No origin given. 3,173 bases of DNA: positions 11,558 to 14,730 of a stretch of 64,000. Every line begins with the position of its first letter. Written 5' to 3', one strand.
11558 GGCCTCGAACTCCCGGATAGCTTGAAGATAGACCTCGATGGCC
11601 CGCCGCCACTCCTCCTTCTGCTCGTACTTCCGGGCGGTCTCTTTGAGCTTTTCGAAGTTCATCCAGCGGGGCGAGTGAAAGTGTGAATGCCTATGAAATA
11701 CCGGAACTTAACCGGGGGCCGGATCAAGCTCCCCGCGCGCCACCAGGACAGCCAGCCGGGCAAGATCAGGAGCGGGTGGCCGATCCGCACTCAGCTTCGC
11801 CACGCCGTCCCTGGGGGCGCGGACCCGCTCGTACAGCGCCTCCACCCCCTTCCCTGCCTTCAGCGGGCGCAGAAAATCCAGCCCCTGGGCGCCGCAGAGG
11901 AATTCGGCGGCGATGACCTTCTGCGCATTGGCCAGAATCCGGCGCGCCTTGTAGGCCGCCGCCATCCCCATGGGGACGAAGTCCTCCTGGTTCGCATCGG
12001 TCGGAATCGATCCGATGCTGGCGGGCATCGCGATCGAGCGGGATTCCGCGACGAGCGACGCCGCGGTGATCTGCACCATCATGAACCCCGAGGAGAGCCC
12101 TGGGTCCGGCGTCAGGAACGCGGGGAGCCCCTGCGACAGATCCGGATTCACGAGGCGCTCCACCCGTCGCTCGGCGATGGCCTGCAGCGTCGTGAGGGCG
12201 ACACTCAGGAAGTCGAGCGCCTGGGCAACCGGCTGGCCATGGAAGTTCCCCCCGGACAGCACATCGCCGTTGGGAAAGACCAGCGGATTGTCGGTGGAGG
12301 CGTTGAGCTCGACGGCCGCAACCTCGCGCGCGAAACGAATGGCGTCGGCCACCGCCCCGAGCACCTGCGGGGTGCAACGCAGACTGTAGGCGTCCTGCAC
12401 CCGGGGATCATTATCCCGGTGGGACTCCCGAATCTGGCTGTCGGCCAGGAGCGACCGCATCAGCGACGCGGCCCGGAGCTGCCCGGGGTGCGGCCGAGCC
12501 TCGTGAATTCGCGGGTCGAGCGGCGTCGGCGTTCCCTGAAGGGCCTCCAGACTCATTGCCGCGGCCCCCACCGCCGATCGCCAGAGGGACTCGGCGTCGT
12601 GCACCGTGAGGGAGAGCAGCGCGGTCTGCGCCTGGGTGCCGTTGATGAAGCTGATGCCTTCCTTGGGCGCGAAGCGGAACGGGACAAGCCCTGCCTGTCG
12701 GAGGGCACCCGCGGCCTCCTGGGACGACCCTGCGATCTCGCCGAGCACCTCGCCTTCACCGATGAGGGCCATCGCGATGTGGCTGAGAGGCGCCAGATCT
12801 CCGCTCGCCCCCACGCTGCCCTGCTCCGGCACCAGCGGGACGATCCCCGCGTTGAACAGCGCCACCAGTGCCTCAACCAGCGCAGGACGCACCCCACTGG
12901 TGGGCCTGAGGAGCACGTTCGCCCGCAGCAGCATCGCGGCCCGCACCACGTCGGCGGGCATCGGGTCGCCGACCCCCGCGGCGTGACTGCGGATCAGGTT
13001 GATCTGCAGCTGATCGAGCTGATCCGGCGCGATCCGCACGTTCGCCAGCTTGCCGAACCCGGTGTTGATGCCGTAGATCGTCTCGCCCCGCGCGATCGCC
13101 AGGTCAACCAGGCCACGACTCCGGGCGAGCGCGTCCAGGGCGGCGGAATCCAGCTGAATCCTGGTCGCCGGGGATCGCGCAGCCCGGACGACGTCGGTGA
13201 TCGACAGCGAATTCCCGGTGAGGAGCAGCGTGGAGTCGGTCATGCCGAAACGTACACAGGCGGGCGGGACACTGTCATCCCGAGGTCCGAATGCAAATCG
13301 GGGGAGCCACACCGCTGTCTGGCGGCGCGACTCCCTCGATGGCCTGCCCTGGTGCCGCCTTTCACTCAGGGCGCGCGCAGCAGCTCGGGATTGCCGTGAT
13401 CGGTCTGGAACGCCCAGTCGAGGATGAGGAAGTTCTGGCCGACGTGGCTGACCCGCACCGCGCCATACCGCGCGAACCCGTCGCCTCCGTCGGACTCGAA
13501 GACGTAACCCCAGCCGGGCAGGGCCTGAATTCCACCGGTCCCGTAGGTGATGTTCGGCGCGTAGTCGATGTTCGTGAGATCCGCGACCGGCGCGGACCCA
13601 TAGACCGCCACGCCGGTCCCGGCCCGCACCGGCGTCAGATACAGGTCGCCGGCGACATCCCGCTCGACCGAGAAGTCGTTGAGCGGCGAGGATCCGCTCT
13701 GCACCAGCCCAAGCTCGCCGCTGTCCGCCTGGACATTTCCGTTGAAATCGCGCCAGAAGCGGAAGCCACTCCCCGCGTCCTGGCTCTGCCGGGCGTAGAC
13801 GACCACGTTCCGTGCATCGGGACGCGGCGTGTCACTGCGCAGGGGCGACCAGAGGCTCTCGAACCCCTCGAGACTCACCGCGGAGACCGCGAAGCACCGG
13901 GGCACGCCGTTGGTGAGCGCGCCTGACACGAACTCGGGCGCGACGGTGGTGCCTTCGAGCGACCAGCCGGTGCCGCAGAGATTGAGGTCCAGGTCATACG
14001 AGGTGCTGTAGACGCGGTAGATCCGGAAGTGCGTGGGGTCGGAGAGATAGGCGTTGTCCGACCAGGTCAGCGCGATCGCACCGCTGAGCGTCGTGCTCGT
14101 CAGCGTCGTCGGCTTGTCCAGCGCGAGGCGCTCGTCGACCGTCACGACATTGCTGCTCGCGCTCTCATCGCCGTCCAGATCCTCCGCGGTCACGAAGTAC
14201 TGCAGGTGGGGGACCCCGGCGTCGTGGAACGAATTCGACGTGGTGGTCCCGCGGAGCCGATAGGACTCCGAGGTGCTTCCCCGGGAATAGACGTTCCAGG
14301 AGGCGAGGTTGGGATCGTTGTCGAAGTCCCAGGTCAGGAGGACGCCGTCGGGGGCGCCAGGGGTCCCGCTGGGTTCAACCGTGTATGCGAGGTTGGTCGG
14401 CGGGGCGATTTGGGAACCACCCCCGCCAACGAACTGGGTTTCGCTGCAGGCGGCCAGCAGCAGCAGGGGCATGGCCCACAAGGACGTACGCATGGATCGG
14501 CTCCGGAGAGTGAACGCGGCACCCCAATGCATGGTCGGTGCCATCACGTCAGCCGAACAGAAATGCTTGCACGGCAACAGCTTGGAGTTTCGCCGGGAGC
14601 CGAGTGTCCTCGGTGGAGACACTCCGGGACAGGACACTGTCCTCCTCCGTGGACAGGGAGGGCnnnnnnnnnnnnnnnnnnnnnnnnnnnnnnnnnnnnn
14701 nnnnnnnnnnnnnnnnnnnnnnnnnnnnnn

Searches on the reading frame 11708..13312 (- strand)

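Call 14: search_protein_families(library=pfam, proteins=[window:11708-13312:-], max_evalue=0.001)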
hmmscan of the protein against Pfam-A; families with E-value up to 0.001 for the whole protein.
window:11708-13312:- (534 aa): 1 family
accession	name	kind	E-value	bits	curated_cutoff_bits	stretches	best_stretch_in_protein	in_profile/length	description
PF00221.24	Lyase_aromatic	-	9.2e-188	625.1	27.3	1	36-499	1-466/466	Aromatic amino acid lyase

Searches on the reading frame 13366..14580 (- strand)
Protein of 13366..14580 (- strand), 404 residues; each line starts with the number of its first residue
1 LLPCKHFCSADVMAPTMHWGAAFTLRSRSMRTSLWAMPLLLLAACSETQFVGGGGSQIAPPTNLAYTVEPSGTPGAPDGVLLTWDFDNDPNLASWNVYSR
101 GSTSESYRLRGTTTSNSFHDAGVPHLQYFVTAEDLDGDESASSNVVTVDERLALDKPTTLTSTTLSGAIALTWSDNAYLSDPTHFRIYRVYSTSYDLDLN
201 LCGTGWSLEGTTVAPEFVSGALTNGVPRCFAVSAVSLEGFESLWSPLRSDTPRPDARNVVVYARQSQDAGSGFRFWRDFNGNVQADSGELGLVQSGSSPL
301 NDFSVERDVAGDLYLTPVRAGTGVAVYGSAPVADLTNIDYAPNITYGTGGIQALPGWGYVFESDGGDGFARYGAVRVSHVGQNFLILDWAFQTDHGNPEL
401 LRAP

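Call 14: search_protein_families(library=pfam, proteins=[window:13366-14580:-], max_evalue=0.001)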
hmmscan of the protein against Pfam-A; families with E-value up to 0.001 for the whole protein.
window:13366-14580:- (404 aa): 0 families
